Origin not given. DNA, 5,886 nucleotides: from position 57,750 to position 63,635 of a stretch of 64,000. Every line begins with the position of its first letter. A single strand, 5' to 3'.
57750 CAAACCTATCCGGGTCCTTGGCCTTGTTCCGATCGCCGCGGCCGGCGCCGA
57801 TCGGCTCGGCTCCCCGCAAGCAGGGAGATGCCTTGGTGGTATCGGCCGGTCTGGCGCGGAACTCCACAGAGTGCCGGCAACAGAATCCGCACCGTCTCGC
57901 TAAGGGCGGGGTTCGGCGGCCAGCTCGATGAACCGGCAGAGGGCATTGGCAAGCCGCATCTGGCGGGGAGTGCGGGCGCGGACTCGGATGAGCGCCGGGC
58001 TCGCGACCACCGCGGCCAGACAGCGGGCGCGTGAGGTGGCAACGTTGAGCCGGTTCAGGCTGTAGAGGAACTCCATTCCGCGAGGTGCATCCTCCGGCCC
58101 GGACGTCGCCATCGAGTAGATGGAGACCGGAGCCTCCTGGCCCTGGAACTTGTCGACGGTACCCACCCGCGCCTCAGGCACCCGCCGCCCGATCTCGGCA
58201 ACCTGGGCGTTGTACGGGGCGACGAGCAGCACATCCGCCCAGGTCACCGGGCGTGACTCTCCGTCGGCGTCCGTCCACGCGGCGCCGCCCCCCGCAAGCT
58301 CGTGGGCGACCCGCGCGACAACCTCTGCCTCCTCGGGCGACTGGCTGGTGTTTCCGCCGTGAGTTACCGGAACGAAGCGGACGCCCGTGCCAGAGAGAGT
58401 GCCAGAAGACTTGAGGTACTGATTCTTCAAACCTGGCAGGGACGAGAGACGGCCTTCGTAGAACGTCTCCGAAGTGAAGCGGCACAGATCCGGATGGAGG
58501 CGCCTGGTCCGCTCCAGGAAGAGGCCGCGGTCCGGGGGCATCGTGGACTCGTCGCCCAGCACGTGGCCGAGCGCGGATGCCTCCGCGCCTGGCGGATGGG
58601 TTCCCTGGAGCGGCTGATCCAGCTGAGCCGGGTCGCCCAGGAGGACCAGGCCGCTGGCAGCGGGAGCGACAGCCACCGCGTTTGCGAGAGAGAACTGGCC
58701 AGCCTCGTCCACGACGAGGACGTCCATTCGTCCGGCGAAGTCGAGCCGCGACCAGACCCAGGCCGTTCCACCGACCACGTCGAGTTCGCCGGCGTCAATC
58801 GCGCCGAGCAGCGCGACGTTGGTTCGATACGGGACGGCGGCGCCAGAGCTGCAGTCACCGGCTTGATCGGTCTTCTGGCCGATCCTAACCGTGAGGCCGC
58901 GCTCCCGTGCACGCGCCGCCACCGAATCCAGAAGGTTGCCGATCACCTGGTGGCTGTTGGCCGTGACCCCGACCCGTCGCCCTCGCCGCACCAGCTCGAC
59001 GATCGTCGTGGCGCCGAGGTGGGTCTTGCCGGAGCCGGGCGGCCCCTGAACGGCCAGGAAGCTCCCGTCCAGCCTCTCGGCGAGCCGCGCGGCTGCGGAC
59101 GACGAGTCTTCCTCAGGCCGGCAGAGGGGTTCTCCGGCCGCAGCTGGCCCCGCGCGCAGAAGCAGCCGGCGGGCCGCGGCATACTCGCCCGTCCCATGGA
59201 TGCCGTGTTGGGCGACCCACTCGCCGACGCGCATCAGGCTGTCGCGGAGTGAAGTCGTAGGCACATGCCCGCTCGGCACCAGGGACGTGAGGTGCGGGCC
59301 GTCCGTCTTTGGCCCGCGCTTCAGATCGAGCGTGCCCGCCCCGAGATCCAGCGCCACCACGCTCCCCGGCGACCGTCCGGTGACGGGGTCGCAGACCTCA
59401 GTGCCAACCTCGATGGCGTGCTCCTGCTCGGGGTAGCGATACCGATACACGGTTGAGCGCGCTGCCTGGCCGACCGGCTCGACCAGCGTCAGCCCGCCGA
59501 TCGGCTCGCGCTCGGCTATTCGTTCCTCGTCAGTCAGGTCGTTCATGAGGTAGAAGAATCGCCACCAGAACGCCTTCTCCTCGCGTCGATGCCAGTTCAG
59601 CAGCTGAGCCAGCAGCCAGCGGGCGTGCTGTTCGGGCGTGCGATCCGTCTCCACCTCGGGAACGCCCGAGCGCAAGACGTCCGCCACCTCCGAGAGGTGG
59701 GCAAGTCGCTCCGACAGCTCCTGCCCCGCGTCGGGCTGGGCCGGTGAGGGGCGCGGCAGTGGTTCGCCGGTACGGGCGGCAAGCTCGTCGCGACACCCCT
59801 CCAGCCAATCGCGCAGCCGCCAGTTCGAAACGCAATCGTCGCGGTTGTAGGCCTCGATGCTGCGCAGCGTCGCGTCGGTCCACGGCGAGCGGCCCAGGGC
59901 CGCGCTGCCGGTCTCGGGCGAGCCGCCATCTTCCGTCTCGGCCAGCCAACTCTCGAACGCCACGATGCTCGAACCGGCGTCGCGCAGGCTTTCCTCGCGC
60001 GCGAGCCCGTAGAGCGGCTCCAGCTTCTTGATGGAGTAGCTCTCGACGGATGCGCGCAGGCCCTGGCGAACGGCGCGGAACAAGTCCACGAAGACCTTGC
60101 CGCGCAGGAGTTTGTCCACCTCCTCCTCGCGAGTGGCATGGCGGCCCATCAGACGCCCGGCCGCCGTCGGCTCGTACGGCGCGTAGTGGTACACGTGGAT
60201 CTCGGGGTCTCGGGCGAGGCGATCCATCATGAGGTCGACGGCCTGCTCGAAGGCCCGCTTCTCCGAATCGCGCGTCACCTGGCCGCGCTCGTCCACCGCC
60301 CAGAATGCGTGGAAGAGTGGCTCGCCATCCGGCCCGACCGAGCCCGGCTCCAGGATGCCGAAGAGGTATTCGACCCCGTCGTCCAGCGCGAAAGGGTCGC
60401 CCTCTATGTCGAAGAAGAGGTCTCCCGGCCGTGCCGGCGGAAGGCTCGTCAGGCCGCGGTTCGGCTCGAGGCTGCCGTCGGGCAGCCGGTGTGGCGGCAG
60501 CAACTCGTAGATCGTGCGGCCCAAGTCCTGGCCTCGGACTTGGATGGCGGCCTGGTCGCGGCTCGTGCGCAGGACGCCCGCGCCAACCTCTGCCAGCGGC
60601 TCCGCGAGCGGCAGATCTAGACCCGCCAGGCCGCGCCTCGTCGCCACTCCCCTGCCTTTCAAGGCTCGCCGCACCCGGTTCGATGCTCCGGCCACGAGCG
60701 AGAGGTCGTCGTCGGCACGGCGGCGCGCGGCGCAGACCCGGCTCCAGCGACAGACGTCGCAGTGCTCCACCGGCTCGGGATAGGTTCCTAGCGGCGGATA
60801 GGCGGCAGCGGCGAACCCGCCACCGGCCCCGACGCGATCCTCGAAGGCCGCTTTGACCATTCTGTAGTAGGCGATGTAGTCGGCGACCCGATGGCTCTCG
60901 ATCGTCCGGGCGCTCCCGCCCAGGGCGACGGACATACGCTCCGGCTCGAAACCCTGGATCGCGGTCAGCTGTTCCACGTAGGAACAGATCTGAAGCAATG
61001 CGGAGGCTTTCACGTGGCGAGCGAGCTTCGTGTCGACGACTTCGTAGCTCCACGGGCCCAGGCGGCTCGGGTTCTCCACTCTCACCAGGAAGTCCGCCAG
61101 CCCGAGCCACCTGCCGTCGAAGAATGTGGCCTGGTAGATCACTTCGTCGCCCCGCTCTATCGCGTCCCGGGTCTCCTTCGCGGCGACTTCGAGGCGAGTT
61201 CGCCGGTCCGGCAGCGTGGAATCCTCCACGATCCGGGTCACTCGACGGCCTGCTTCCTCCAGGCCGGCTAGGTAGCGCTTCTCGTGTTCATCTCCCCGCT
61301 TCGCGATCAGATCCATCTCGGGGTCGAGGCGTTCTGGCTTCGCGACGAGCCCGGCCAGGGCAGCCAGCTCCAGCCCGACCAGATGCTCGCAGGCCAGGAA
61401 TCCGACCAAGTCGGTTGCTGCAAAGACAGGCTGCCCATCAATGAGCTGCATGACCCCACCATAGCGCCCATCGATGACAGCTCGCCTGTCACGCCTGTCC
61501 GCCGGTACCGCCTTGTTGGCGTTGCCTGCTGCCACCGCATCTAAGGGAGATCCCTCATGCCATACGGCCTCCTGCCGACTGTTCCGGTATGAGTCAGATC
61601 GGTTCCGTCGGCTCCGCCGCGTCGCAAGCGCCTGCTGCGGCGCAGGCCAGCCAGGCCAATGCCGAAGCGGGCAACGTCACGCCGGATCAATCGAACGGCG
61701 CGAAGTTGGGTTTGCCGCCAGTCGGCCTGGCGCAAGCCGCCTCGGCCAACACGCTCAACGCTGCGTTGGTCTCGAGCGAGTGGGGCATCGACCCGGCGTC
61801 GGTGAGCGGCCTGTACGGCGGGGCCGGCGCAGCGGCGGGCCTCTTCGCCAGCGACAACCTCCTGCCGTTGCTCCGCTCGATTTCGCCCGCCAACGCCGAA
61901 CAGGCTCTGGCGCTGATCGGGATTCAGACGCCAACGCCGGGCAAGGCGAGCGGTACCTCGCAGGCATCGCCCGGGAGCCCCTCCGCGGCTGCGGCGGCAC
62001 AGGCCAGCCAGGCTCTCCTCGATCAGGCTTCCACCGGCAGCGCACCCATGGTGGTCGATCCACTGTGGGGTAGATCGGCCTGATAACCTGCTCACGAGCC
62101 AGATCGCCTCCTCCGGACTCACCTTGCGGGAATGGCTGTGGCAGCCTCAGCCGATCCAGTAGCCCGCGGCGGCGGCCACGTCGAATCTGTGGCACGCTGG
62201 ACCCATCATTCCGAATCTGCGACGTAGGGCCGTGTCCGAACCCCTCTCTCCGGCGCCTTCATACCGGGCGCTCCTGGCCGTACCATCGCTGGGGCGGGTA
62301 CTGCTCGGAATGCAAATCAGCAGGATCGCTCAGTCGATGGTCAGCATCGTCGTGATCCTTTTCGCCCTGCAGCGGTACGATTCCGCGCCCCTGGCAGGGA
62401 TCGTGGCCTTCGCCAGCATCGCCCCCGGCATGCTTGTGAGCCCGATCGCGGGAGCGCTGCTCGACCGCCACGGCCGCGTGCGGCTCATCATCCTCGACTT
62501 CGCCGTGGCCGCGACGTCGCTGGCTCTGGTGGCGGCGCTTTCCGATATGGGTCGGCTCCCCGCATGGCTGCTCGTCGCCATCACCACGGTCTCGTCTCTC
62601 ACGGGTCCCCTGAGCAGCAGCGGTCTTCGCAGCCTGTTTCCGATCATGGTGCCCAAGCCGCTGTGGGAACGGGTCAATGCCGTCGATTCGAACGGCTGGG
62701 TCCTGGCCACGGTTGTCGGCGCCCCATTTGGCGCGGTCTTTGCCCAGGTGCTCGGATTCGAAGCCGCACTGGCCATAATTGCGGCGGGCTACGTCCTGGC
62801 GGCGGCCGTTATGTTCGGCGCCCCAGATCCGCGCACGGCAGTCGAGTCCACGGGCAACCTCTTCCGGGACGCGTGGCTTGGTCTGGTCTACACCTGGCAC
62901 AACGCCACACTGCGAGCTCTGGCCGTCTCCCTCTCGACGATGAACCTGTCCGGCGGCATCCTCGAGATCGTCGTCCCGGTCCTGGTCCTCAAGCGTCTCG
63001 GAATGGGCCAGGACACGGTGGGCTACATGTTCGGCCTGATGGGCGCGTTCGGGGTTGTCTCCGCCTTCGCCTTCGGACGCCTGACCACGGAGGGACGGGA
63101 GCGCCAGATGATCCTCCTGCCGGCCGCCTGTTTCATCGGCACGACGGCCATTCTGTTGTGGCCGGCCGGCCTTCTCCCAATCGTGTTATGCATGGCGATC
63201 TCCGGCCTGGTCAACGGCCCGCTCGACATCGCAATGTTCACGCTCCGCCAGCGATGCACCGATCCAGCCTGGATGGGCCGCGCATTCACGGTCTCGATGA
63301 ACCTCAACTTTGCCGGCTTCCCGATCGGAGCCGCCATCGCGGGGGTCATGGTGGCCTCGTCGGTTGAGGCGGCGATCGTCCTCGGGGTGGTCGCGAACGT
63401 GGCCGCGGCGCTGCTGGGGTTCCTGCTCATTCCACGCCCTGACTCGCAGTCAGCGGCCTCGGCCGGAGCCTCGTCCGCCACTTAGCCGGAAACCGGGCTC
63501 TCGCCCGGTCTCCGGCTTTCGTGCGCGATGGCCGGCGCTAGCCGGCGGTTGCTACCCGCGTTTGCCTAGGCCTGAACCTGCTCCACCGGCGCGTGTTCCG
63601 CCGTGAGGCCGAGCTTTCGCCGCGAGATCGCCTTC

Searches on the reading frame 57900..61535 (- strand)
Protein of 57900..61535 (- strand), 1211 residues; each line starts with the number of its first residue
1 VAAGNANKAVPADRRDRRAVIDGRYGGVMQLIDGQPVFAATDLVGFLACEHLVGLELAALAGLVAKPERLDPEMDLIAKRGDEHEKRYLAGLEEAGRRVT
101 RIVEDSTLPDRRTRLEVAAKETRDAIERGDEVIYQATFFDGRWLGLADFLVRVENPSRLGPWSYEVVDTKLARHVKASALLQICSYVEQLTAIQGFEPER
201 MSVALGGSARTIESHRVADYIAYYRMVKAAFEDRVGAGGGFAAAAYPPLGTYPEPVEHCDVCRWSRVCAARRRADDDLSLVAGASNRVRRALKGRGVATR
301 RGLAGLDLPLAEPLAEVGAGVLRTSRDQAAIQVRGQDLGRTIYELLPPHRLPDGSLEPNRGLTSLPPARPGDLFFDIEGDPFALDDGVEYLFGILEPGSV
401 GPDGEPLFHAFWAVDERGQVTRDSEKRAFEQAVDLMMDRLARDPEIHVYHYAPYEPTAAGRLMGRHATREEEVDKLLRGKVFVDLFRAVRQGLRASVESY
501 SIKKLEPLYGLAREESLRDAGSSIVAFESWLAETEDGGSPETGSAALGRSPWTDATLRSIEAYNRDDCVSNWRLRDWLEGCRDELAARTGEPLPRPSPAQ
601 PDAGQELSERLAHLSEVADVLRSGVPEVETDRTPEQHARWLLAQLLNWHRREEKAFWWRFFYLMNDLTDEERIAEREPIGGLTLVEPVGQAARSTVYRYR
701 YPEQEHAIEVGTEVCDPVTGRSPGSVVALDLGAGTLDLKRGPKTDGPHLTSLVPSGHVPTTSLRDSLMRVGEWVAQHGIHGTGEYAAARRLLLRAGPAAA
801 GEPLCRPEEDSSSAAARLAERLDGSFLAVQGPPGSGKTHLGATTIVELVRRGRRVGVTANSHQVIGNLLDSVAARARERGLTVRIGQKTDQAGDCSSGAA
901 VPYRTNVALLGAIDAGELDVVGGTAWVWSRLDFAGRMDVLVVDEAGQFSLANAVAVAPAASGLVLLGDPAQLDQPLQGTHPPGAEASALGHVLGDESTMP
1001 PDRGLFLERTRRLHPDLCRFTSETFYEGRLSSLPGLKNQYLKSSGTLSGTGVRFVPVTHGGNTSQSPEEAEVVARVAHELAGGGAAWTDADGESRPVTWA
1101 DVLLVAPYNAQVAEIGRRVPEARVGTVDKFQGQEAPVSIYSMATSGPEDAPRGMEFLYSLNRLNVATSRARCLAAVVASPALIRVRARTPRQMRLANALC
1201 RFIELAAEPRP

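Call 17: search_protein_families(library=pfam, proteins=[window:57900-61535:-], max_evalue=0.0001)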
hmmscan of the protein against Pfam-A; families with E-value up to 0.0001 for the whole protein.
window:57900-61535:- (1211 aa): 4 families
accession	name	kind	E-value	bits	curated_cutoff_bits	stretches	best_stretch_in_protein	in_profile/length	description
PF13087.12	AAA_12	-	1.7e-19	70.6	27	1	1005-1179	18-193/195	AAA domain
PF13482.12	RNase_H_2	-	2e-16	60.8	22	1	373-578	1-164/165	RNase_H superfamily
PF13086.12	AAA_11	-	9.9e-11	42.3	27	0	823-889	18-93/257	AAA domain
PF13604.12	AAA_30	-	8.4e-08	32.6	27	1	825-974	19-130/191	AAA domain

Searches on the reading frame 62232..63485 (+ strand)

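Call 17: search_protein_families(library=pfam, proteins=[window:62232-63485:+], max_evalue=0.0001)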
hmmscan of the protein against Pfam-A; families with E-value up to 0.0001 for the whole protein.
window:62232-63485:+ (417 aa): 2 families
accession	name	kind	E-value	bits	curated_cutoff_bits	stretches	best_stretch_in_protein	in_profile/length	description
PF07690.21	MFS_1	-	2e-25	89.9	33.4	1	25-362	3-342/347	Major Facilitator Superfamily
PF05977.19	MFS_3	-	7.2e-06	25.2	27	1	56-404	48-399/524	Transmembrane secretion effector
